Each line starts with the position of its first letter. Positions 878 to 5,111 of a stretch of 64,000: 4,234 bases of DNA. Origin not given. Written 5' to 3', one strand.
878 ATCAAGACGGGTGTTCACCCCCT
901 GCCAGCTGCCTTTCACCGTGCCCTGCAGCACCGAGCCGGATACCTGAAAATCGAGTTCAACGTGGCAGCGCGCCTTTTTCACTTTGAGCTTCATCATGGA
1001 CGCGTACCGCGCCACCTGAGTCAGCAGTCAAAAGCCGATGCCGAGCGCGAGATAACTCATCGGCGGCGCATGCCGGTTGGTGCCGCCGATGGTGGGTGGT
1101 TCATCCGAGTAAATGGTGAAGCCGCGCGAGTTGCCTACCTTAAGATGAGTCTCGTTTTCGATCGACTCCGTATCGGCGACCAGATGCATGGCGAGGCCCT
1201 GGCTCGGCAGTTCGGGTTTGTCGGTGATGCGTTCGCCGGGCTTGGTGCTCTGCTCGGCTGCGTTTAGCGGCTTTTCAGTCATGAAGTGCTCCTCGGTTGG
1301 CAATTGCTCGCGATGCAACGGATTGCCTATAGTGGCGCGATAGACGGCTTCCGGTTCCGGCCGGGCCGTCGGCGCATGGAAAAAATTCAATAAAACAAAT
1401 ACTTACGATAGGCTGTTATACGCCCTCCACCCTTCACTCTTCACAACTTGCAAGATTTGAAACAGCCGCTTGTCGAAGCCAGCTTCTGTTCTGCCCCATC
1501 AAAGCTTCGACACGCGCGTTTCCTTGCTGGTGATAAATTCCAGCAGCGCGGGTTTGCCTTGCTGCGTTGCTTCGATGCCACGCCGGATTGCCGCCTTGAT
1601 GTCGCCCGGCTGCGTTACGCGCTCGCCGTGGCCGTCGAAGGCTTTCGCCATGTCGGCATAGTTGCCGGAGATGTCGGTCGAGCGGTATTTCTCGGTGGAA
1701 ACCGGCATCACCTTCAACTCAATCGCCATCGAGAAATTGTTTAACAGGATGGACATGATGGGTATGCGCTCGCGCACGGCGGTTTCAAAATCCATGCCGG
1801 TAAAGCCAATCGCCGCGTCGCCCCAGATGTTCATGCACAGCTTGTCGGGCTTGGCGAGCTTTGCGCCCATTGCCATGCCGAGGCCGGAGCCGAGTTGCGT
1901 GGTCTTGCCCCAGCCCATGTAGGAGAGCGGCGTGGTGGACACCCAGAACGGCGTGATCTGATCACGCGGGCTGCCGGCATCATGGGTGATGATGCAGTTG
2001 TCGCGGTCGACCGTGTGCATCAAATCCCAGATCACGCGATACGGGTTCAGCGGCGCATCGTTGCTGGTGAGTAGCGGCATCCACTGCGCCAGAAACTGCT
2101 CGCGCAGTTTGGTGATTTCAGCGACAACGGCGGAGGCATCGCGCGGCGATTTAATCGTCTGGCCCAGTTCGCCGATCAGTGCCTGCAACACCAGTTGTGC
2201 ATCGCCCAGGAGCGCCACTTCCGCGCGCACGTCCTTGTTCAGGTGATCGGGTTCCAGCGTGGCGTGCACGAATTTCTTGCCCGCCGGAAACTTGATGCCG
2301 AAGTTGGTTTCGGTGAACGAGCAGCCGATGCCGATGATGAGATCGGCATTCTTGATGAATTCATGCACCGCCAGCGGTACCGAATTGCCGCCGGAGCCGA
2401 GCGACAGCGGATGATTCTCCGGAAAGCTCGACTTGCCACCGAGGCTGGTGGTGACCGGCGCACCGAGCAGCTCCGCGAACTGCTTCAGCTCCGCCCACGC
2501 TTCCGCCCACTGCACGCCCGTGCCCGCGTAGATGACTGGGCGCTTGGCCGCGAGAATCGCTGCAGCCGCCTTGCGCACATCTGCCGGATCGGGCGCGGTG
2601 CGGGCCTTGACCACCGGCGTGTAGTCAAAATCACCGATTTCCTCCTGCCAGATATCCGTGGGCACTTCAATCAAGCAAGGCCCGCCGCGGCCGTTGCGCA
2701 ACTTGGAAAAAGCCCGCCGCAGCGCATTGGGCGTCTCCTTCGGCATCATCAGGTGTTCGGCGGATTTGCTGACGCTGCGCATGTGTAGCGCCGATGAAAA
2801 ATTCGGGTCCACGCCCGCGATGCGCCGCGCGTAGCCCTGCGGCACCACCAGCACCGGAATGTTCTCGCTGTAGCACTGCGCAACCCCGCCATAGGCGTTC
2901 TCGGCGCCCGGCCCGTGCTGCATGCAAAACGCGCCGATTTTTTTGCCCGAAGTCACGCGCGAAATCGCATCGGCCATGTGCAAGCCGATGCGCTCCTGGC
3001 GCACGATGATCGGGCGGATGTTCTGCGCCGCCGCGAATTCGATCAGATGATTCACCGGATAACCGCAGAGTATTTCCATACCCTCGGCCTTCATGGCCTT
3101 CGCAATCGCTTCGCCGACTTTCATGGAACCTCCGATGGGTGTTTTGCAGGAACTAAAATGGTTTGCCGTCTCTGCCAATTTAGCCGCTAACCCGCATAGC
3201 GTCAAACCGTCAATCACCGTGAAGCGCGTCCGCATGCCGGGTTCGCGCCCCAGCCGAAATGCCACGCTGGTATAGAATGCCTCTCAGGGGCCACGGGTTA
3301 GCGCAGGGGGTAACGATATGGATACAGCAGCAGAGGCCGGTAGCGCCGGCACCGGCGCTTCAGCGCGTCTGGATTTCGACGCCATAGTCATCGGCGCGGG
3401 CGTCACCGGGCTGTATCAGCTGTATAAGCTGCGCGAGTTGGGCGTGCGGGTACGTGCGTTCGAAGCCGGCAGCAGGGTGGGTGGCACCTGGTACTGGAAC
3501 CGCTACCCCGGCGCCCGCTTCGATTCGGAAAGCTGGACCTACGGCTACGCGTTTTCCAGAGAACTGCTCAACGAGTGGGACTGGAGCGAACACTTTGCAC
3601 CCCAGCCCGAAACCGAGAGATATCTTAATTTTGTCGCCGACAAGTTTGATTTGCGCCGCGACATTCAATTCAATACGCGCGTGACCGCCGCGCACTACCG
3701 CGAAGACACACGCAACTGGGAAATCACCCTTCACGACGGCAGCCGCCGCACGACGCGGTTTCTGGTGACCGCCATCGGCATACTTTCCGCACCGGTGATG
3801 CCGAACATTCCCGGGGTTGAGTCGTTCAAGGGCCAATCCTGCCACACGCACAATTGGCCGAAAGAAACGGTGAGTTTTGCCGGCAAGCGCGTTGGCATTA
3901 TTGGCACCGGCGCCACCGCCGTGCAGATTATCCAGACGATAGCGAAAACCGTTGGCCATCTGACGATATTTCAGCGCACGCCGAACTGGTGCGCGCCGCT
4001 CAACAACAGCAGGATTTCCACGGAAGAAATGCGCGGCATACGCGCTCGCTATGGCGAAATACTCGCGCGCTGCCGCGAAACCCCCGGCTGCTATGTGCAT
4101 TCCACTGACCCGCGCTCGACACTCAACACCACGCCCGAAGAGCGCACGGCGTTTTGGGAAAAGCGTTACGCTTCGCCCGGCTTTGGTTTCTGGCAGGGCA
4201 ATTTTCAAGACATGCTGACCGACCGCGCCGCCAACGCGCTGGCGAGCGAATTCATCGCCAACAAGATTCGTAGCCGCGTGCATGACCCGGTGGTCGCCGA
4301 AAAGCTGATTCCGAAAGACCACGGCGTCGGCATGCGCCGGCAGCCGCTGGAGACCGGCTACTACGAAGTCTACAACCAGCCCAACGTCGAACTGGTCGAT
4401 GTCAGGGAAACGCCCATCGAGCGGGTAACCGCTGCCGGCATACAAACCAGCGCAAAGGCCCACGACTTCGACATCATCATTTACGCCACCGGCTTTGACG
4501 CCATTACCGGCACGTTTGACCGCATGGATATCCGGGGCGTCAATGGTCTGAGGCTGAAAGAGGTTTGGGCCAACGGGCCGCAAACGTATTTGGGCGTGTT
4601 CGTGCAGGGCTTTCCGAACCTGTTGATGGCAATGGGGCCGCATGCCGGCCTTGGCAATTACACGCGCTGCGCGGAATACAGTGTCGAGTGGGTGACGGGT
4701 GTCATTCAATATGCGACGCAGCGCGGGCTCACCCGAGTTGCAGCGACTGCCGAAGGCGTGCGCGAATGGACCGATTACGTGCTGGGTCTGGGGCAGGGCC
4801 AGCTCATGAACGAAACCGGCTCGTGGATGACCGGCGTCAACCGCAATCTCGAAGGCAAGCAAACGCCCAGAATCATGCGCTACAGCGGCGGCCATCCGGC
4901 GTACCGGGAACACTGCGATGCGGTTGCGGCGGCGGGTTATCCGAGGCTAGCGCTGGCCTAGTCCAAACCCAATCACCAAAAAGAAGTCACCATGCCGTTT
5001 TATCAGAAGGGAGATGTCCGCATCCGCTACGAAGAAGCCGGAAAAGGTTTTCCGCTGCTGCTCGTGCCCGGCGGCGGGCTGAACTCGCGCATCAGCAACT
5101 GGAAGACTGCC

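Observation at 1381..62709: Dispersed ~27-bp AT-rich repeat family (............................): 16 clear copies in 64 kb of a GC-rich genome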

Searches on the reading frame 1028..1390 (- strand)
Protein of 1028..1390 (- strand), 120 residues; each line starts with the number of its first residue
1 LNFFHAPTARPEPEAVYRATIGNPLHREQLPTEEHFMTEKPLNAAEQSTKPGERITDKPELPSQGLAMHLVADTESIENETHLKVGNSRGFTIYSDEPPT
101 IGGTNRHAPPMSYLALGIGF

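Call 7: search_protein_families(library=pfam, proteins=[window:1028-1390:-])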
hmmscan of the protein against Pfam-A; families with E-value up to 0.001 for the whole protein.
window:1028-1390:- (120 aa): 0 families

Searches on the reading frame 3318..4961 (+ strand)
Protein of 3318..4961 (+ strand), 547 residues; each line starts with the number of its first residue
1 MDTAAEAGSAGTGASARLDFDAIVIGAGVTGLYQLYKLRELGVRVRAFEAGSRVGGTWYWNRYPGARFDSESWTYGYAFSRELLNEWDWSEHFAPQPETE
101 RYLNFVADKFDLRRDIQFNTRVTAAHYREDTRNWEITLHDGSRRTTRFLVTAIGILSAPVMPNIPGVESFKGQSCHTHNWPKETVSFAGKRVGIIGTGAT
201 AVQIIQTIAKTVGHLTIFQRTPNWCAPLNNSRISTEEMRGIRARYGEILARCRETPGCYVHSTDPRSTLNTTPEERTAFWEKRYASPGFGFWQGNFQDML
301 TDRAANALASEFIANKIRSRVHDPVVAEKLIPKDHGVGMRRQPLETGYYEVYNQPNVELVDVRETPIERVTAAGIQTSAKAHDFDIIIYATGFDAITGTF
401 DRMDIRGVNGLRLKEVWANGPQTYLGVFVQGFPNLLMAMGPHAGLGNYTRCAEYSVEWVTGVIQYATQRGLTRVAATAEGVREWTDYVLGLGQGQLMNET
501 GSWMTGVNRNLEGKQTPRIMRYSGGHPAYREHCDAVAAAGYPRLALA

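Call 29: search_protein_families(library=pfam, proteins=[window:3318-4961:+])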
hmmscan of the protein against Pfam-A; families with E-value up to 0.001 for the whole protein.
window:3318-4961:+ (547 aa): 7 families
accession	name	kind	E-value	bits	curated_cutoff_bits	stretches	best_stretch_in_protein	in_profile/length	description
PF00743.25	FMO-like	-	3.3e-18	65.9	22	1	24-225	6-219/532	Flavin-binding monooxygenase-like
PF13738.12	Pyr_redox_3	-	3.5e-12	46.6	30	1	23-226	1-201/305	Pyridine nucleotide-disulphide oxidoreductase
PF07992.20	Pyr_redox_2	-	5.1e-10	39.7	26.1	1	21-236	2-188/291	Pyridine nucleotide-disulphide oxidoreductase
PF13434.12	Lys_Orn_oxgnase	-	7.3e-10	38.9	21.3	1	80-232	77-232/339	L-lysine 6-monooxygenase/L-ornithine 5-monooxygenase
PF13450.12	NAD_binding_8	-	3.7e-09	37.2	21.9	1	24-70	1-47/68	NAD(P)-binding Rossmann-like domain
PF01266.30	DAO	-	7.5e-08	32.7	27.9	0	21-61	1-42/353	FAD dependent oxidoreductase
PF00070.33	Pyr_redox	-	0.00025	21.9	22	0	22-54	2-34/82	Pyridine nucleotide-disulphide oxidoreductase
